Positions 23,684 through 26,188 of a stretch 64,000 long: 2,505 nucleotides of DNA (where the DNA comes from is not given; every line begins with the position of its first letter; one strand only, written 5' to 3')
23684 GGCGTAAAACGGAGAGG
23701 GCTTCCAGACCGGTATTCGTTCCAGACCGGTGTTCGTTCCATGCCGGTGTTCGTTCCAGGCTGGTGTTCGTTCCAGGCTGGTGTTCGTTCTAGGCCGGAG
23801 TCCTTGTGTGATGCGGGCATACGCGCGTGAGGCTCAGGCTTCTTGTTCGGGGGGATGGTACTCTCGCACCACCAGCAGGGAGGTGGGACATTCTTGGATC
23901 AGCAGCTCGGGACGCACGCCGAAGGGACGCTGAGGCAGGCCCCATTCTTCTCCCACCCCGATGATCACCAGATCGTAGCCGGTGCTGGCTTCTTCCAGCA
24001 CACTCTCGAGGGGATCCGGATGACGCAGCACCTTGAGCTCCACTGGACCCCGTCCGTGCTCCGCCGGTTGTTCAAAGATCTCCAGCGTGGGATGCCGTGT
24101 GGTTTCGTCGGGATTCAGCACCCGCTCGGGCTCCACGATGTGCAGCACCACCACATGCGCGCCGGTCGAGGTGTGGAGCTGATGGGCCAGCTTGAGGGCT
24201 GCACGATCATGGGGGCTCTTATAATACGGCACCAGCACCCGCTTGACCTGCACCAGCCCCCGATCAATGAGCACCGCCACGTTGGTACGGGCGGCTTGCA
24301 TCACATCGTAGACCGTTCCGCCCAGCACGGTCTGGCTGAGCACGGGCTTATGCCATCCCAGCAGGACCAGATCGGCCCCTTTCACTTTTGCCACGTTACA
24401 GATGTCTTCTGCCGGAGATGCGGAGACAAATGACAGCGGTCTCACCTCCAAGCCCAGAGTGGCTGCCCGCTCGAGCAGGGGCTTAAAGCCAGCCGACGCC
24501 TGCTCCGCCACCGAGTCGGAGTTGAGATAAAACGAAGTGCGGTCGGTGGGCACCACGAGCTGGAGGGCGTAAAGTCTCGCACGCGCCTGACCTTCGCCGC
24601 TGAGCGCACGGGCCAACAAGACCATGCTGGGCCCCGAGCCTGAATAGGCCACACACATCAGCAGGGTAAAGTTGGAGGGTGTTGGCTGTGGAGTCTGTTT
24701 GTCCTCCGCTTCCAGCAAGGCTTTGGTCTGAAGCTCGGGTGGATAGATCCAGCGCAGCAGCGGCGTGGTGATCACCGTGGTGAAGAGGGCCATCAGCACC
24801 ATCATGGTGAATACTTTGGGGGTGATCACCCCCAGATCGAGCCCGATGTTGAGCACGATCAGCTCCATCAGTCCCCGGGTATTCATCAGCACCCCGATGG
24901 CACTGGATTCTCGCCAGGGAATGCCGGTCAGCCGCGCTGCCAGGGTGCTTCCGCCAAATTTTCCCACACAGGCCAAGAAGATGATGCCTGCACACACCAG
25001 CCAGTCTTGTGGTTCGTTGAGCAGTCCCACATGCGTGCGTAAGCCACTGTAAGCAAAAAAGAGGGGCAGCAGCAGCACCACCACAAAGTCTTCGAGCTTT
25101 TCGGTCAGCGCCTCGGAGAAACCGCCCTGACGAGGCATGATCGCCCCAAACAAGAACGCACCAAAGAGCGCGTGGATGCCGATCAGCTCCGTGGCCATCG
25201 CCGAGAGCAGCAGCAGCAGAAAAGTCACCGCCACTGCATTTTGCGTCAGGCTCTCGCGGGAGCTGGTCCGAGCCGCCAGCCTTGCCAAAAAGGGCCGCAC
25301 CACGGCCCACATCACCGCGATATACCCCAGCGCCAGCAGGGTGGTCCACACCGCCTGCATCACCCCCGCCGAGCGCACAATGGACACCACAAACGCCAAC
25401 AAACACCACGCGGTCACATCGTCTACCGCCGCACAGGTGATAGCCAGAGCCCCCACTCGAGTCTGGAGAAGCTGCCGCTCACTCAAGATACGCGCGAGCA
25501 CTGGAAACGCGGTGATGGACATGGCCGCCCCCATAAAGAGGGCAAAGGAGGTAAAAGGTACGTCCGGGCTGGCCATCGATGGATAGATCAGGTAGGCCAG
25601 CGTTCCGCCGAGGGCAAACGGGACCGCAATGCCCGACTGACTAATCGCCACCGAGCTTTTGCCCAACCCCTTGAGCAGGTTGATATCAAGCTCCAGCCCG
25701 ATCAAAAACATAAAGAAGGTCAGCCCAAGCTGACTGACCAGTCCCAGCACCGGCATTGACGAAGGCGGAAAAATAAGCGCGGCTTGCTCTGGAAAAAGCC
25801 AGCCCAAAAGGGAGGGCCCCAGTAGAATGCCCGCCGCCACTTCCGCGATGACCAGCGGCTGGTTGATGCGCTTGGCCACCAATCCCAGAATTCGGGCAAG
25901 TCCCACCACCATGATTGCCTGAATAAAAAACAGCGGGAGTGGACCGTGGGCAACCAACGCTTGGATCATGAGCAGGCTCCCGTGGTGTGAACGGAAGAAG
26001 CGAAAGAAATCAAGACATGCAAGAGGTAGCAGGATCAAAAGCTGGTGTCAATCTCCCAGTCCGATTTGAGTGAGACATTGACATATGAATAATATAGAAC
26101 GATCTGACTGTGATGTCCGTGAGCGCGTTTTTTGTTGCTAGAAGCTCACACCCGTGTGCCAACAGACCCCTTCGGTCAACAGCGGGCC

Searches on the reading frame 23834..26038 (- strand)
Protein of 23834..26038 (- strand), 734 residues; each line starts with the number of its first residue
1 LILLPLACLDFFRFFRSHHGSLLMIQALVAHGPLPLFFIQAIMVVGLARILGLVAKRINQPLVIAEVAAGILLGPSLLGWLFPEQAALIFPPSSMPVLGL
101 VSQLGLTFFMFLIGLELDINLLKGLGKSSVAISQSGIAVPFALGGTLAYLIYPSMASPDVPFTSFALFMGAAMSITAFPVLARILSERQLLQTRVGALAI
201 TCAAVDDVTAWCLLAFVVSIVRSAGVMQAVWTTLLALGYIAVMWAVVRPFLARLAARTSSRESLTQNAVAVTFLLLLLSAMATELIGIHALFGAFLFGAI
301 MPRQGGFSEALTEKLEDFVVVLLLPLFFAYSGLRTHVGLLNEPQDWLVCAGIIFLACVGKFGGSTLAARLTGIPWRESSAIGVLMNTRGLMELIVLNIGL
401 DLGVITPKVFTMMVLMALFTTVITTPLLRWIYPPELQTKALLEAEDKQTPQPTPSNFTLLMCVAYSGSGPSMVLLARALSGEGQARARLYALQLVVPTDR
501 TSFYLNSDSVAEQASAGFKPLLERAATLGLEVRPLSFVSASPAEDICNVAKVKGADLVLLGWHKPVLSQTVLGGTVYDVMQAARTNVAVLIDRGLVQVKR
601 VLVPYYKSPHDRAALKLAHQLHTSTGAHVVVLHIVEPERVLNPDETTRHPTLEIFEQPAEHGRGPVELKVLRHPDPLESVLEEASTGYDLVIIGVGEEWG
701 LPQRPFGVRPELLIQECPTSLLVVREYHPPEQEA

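Call 44: find_encoding_contigs(protein=window:23834-26038:-, flank=1500, max_places=10)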
Protein window:23834-26038:- (734 aa): no gene with exactly this product is on record in the collection.

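Call 51: search_protein_families(library=pfam, proteins=[window:23834-26038:-], max_evalue=0.001)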
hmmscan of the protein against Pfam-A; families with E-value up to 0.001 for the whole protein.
window:23834-26038:- (734 aa): 2 families
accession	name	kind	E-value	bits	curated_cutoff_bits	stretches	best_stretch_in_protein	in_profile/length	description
PF00999.27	Na_H_Exchanger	-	8e-66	222.9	26.2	1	48-429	4-374/375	Sodium/hydrogen exchanger, transmembrane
PF00582.32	Usp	-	2.5e-22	80.4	24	2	462-589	6-139/141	Universal stress protein family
